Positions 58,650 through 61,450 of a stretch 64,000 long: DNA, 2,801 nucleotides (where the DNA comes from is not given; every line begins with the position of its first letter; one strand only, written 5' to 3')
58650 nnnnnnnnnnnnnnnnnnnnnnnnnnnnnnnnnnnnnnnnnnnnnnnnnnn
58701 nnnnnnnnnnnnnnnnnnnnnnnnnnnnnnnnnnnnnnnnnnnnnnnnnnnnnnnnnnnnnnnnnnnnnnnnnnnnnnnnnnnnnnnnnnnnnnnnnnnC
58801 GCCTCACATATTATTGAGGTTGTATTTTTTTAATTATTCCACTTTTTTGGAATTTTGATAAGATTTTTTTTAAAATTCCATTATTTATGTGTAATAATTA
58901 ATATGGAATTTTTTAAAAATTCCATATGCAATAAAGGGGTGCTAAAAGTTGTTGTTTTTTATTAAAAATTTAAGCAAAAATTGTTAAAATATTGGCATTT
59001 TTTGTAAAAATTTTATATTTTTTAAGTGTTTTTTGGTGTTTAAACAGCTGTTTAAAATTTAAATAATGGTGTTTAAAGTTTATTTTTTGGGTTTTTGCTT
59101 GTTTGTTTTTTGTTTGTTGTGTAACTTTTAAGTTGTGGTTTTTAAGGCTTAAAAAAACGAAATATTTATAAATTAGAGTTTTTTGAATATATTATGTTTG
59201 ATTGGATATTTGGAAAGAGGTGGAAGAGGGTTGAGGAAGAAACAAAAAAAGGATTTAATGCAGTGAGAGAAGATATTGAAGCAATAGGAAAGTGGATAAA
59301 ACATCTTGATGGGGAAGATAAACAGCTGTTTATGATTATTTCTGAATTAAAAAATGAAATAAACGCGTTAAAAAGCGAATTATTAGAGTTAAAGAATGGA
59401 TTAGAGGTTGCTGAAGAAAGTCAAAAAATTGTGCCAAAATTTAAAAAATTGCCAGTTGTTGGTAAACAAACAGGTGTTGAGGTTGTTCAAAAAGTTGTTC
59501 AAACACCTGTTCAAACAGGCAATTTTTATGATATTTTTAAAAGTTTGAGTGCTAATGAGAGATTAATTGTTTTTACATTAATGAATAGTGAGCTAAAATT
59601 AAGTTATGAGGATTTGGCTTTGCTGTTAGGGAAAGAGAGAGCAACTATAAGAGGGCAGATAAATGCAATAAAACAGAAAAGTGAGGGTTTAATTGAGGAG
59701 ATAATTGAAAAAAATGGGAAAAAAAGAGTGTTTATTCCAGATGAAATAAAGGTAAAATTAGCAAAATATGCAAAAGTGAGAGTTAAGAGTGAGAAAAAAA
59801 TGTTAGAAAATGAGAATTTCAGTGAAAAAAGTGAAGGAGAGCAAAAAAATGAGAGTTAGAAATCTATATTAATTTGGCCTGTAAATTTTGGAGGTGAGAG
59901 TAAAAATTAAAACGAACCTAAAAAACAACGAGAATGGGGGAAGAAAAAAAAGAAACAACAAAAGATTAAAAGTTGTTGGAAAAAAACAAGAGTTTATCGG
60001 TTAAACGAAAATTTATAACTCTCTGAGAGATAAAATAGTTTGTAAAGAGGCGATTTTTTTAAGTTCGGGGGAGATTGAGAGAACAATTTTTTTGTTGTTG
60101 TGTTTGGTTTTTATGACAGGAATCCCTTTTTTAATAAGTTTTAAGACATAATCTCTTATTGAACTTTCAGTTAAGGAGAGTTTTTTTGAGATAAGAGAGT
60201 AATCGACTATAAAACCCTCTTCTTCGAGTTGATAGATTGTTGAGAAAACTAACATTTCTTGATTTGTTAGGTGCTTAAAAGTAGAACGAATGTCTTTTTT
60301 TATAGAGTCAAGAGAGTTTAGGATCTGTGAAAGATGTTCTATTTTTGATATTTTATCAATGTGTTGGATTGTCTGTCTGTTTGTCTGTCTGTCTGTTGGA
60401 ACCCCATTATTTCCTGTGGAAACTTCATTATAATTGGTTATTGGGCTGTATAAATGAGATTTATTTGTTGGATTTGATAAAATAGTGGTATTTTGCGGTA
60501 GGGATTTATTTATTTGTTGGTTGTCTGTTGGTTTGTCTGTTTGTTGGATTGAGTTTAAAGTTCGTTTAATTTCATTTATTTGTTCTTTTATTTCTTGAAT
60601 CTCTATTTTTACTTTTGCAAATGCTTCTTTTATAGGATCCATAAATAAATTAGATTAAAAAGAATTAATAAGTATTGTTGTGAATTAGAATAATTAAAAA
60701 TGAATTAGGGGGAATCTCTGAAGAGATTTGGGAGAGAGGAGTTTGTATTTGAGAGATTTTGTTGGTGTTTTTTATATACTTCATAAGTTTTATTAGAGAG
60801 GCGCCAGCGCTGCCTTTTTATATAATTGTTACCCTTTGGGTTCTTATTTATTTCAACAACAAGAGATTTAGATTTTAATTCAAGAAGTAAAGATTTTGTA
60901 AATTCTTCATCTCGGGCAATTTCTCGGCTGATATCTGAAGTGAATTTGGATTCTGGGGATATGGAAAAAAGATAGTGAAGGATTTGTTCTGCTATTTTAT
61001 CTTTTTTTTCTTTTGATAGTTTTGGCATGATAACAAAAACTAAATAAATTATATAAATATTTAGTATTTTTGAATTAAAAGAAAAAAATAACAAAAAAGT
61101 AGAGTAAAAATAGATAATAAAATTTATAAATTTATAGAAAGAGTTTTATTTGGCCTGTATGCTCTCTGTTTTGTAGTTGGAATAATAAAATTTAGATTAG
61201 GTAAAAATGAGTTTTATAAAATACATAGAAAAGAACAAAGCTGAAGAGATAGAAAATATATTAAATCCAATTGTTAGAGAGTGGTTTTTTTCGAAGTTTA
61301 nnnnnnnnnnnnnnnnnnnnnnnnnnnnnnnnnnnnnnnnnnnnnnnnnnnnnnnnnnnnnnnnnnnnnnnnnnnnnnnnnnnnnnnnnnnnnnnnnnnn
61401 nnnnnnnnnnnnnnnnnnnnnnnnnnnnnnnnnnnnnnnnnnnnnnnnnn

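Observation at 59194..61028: Convergent paralogous coiled-coil/winged-helix proteins with microsatellite-encoded Q/T-rich linkers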

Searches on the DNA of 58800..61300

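Call 30: search_rna_families(source=window, start=58800, end=61300, threshold=evalue, max_evalue=10)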
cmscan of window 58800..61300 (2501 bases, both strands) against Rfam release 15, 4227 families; matches with E-value up to 10: 6.
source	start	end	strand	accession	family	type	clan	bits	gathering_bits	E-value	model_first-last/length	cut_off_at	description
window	60419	60475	+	RF04181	rteR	Gene; sRNA;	-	24.2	72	0.96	1-84/84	no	rteR sRNA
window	59443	59528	+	RF03664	MIR6288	Gene; miRNA;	-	20.6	74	0.88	1-92/92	no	MIR6288 microRNA precursor family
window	60206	60243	-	RF01342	CRISPR-DR32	Gene; CRISPR;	-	18.4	48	8.7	1-37/37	no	CRISPR RNA direct repeat element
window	60184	60264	+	RF00475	snosnR69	Gene; snRNA; snoRNA; CD-box;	CL00051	17.9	50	8.8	1-94/94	no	Small nucleolar RNA snR69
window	60240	60279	-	RF03914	mir-BART21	Gene; miRNA;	-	17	70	8.4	19-58/76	no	mir-BART21 microRNA precursor family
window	58848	58880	+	RF01898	mir-363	Gene; miRNA;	CL00110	15.7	58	5.2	23-58/80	no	mir-363 microRNA precursor family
